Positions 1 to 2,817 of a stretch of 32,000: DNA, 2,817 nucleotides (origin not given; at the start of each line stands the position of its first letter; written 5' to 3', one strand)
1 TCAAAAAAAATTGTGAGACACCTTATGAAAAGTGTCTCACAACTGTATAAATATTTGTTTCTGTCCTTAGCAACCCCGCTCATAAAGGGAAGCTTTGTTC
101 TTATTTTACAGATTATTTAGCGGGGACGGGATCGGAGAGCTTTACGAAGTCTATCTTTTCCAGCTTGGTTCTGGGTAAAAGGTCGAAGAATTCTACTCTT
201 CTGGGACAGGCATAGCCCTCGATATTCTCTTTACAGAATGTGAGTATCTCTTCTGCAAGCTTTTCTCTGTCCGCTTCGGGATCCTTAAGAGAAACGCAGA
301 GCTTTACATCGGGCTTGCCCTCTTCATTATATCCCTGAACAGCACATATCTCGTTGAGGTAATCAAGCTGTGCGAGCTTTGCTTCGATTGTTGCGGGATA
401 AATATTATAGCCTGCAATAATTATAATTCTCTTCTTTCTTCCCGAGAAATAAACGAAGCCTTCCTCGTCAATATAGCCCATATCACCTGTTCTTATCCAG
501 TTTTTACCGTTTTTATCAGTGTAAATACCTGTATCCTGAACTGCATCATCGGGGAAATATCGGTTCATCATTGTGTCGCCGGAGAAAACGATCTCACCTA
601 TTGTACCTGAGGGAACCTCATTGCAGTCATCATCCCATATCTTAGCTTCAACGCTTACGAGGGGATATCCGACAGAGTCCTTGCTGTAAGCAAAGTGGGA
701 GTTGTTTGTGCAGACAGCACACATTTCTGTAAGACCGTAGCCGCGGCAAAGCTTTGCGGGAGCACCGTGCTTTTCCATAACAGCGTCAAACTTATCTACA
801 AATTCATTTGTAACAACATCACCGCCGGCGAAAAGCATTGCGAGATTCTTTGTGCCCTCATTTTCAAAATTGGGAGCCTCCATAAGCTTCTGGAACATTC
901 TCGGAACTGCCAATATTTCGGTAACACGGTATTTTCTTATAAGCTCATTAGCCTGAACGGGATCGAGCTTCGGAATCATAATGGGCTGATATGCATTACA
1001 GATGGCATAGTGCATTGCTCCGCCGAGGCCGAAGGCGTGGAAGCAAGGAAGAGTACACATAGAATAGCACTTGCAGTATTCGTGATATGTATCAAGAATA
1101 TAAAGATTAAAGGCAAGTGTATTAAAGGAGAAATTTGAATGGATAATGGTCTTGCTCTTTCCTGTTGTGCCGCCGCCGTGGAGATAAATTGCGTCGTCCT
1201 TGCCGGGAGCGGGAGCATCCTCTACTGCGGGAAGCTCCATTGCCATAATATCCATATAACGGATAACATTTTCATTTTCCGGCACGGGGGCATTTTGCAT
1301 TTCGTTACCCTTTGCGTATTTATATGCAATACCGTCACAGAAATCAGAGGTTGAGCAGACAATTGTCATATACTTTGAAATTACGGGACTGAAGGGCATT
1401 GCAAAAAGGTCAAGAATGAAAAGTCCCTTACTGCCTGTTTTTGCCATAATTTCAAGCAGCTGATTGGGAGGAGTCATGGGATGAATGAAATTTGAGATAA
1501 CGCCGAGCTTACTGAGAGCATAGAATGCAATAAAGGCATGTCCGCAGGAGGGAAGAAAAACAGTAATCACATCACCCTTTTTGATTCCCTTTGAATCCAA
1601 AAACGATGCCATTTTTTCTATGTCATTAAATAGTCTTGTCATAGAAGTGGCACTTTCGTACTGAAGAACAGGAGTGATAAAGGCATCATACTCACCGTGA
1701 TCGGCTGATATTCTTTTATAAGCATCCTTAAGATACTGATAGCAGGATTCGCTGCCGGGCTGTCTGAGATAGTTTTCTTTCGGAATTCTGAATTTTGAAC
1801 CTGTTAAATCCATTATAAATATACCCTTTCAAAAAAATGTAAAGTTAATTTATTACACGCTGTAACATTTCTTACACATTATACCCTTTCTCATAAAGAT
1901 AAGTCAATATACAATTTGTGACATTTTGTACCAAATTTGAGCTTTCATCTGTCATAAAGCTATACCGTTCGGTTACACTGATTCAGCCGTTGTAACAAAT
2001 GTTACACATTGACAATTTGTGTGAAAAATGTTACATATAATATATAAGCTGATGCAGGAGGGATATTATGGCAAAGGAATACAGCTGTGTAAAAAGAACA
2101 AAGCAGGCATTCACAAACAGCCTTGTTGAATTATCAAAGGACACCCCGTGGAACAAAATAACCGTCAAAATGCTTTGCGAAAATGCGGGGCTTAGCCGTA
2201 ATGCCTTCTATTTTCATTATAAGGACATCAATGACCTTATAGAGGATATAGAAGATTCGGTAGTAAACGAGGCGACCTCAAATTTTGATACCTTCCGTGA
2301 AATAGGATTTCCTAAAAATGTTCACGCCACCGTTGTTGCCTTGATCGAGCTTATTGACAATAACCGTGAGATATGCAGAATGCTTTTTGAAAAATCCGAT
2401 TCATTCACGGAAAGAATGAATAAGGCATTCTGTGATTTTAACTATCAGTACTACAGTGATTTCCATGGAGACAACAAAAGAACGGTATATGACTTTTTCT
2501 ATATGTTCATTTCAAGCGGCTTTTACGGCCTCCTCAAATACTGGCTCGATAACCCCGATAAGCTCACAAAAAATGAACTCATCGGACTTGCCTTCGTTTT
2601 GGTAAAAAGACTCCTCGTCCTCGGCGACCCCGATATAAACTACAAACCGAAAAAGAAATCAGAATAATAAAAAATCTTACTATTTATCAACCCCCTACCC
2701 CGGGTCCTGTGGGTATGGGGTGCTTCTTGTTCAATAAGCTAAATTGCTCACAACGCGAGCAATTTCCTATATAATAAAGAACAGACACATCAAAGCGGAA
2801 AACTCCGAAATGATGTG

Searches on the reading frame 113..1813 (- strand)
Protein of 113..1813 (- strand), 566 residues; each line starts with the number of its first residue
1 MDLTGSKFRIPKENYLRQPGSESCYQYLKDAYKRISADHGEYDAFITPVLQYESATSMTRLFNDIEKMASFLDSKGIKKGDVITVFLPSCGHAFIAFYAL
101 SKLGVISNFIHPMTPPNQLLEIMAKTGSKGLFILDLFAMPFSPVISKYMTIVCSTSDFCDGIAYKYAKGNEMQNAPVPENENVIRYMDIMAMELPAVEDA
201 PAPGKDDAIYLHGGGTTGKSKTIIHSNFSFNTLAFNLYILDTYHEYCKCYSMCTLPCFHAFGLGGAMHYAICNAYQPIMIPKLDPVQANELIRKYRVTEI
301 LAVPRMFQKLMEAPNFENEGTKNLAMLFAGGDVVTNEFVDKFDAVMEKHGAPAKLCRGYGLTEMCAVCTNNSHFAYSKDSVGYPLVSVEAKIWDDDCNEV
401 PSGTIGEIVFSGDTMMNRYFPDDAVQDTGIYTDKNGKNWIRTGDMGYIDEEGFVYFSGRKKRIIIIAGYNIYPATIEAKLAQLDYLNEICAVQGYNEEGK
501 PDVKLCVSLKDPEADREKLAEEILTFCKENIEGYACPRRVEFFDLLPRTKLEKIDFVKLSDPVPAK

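Call 6: search_protein_families(library=pfam, proteins=[window:113-1813:-], max_evalue=0.001)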
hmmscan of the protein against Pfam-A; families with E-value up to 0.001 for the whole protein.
window:113-1813:- (566 aa): 2 families
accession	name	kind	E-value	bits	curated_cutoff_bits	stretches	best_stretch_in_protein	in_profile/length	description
PF00501.34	AMP-binding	-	2e-53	182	29.9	1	53-420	19-384/384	AMP-binding enzyme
PF13193.12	AMP-binding_C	-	2.2e-08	35.3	24.5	1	476-553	2-76/76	AMP-binding enzyme C-terminal domain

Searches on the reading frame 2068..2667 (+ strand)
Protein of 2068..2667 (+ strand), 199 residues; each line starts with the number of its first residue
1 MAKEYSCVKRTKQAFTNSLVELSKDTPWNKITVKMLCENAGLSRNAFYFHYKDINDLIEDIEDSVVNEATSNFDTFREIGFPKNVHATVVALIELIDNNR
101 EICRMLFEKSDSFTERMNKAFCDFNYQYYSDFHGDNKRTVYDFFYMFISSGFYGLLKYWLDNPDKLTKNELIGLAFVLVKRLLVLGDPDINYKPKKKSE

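Call 6: search_protein_families(library=pfam, proteins=[window:2068-2667:+], max_evalue=0.001)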
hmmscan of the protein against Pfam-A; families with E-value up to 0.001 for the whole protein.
window:2068-2667:+ (199 aa): 3 families
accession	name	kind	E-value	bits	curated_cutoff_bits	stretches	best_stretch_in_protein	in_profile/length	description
PF14278.11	TetR_C_8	-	6.8e-11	42.6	26.1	1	84-179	2-101/103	Transcriptional regulator C-terminal region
PF00440.29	TetR_N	-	0.0005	20.2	24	0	25-60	11-46/47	Bacterial regulatory proteins, tetR family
PF19776.5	DUF6262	-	0.00093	19.8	29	0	29-61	32-63/110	Family of unknown function (DUF6262)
